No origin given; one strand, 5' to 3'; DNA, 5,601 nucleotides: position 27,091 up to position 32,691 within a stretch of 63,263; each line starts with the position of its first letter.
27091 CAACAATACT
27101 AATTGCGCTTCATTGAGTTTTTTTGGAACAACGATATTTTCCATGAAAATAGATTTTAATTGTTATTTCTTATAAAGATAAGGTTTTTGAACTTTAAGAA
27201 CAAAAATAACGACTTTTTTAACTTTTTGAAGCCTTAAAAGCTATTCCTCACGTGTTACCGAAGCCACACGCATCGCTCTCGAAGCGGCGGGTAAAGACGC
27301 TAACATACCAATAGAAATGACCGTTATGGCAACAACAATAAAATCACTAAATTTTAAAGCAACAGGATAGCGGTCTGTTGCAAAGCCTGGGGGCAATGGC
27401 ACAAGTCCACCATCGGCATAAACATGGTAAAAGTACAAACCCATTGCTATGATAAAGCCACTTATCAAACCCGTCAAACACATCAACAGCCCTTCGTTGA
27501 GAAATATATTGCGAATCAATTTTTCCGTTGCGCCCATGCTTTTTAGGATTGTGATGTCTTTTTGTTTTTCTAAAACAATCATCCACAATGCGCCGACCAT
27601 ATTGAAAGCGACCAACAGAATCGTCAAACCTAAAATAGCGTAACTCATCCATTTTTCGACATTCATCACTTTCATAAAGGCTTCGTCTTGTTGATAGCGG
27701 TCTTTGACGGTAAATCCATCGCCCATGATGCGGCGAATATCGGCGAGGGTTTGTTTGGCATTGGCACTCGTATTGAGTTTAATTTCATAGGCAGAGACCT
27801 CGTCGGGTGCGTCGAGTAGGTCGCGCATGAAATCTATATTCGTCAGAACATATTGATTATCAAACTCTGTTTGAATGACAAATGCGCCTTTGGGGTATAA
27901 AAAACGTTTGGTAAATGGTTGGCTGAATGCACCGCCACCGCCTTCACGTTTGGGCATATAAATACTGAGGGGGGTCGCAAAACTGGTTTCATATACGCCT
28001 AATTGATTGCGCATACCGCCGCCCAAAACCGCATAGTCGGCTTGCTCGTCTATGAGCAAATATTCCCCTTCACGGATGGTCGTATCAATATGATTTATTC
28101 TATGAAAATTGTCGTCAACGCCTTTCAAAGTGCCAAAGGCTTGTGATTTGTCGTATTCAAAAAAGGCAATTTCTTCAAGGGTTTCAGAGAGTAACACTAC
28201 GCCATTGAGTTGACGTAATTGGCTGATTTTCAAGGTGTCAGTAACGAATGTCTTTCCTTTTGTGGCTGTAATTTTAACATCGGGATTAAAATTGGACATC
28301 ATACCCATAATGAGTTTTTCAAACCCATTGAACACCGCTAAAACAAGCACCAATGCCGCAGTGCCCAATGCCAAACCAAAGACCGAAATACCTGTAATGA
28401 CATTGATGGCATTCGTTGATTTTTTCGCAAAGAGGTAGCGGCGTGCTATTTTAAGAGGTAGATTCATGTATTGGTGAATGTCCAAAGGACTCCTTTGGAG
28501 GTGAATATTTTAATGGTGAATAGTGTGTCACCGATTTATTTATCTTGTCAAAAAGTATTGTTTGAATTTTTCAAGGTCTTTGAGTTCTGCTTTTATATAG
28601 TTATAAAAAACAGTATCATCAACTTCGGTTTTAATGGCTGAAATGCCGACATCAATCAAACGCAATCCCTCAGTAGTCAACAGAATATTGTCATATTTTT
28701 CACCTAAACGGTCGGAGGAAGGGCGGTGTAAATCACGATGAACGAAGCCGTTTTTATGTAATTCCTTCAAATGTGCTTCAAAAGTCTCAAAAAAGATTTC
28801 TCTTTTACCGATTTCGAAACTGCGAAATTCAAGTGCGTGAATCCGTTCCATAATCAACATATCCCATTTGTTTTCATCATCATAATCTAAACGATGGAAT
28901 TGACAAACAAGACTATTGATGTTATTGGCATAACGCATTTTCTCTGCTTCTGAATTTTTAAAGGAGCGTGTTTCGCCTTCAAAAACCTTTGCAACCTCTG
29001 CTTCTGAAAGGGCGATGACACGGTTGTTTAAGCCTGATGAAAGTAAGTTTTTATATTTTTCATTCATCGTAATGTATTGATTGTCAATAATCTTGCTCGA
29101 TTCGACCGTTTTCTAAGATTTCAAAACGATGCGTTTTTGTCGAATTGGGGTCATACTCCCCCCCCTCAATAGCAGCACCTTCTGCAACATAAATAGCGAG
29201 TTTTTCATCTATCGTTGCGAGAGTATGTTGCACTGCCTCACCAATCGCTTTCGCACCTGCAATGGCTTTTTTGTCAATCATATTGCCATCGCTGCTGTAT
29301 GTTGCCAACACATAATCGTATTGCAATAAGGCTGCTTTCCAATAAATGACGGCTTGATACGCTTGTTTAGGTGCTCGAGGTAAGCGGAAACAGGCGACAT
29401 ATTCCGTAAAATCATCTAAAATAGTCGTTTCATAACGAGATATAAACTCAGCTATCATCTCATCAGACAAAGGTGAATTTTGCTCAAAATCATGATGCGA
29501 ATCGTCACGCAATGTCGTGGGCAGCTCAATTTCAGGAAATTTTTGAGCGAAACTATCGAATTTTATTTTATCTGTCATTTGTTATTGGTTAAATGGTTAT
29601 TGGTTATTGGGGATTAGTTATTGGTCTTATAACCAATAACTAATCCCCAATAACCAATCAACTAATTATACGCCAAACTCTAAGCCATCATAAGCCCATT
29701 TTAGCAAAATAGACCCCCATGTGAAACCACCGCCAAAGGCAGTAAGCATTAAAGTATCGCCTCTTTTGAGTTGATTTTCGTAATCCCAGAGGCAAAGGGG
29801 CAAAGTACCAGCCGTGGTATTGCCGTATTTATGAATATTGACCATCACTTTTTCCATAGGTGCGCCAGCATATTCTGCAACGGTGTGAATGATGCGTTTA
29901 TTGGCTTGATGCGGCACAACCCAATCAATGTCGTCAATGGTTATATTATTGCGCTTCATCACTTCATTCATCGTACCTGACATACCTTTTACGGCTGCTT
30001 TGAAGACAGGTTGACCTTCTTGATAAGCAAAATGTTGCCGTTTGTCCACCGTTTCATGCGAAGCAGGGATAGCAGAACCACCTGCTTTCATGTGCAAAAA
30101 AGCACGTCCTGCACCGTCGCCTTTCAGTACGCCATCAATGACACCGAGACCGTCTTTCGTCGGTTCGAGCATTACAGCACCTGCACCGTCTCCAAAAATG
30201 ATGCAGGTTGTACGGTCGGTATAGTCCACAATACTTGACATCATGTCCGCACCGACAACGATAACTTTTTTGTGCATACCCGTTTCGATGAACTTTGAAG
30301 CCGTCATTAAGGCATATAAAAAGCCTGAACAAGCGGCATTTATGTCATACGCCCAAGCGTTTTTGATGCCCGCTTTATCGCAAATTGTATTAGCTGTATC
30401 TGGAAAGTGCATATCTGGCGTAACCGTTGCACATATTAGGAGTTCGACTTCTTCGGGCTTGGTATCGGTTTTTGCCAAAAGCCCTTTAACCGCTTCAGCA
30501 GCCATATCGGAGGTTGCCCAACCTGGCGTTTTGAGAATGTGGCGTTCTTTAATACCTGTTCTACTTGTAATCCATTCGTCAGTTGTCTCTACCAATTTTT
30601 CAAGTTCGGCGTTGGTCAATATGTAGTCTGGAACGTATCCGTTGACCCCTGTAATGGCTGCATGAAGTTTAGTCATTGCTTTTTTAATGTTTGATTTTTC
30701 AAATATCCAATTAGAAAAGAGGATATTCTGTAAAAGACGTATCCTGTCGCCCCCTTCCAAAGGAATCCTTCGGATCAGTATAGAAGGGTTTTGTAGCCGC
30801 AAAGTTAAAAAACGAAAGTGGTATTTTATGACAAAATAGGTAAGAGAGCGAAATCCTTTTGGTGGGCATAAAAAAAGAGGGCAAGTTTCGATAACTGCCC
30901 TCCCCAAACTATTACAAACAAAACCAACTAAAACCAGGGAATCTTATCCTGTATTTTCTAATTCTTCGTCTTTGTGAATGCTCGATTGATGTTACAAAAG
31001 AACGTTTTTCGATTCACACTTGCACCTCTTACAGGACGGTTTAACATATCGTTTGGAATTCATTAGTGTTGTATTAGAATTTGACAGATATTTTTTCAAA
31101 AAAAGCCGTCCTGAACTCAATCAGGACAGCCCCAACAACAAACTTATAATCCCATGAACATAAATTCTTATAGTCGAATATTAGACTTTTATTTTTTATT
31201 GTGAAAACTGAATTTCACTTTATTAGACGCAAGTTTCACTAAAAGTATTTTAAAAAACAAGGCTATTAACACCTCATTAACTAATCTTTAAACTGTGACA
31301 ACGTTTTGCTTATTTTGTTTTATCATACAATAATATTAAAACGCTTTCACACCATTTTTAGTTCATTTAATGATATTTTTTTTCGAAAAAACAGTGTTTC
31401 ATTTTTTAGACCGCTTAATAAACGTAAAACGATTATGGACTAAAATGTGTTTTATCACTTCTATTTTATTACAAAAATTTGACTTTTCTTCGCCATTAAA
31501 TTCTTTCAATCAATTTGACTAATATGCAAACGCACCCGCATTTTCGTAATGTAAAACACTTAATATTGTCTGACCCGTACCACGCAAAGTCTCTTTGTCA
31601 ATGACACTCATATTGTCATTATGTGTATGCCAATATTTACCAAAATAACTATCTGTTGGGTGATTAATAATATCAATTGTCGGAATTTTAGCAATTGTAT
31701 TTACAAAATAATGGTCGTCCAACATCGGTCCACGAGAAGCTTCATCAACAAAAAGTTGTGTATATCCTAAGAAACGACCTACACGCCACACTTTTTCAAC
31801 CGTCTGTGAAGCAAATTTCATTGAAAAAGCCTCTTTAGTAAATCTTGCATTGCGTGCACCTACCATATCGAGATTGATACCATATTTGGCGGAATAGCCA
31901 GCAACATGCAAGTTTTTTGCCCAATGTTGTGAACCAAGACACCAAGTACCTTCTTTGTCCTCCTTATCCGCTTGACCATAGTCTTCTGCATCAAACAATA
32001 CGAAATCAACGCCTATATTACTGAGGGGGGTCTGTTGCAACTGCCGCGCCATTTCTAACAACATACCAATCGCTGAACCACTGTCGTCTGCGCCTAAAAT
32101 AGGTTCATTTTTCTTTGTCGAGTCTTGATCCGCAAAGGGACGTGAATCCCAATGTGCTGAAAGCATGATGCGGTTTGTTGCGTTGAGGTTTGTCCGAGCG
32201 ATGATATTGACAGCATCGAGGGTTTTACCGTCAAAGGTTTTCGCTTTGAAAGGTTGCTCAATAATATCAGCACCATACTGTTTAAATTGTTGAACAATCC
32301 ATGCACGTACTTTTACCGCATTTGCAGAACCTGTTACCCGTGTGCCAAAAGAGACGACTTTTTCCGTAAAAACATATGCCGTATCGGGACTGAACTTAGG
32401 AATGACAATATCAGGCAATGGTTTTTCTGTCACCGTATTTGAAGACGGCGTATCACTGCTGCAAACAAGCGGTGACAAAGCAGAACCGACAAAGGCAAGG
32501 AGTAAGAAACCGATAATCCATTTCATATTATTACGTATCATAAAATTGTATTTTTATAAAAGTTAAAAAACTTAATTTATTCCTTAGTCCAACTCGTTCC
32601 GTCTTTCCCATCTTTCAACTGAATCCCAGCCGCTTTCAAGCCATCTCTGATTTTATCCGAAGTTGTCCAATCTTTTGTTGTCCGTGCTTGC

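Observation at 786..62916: Hyper-abundant non-palindromic 10-mer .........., about one copy per 1.3 kb, on both strands, inside and outside genes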

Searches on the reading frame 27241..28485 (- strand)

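Call 45: search_protein_families(library=pfam, max_evalue=0.000001, proteins=[window:27241-28485:-])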
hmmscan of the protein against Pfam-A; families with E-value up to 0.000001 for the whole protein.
window:27241-28485:- (414 aa): 2 families
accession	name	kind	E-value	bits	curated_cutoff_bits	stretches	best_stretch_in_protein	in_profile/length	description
PF02687.27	FtsX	-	1.8e-13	51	25.5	1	283-406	2-117/120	FtsX-like permease C-terminal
PF12704.14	MacB_PCD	-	2.6e-08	34.8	27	1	31-162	1-133/207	MacB-like periplasmic core domain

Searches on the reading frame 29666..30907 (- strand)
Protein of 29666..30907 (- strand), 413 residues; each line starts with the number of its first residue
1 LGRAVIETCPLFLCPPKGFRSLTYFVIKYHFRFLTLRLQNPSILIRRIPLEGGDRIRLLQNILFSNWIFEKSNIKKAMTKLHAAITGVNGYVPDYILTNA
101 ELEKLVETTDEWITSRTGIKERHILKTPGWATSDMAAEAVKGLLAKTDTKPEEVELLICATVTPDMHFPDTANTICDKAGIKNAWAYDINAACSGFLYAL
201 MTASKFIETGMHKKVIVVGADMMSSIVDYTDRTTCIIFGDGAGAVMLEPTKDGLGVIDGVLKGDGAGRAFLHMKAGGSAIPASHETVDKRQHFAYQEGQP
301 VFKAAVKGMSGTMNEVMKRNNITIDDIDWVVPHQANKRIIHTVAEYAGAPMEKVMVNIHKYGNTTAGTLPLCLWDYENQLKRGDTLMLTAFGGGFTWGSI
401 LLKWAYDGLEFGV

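Call 46: search_protein_families(library=pfam, max_evalue=0.000001, proteins=[window:29666-30907:-])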
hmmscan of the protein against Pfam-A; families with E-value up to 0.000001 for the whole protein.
window:29666-30907:- (413 aa): 3 families
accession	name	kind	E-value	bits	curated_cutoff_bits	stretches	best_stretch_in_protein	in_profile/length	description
PF08541.16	ACP_syn_III_C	-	1.5e-31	108.8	26.6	1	318-404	2-90/90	3-Oxoacyl-[acyl-carrier-protein (ACP)] synthase III C terminal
PF08545.16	ACP_syn_III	-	1.8e-29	101.9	24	1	187-265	1-80/80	3-Oxoacyl-[acyl-carrier-protein (ACP)] synthase III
PF00108.29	Thiolase_N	-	6.8e-12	45.8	26.4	1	131-230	22-122/260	Thiolase, N-terminal domain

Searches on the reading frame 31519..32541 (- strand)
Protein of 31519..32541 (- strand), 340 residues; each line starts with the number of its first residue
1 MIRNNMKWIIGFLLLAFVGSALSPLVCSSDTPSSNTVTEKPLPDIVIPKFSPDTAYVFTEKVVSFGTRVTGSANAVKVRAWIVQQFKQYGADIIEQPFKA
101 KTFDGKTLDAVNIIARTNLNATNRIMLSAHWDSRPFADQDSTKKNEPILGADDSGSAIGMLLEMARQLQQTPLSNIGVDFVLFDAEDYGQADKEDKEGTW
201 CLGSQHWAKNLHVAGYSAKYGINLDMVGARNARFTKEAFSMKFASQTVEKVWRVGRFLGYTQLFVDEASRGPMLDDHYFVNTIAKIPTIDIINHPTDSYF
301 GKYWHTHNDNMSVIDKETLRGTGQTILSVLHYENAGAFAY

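Call 46: search_protein_families(library=pfam, max_evalue=0.000001, proteins=[window:31519-32541:-])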
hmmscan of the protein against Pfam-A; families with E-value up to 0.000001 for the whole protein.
window:31519-32541:- (340 aa): 1 family
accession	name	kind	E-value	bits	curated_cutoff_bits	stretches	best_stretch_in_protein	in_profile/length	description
PF04389.22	Peptidase_M28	-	4.4e-36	124.9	21.3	1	112-329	1-192/193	Peptidase family M28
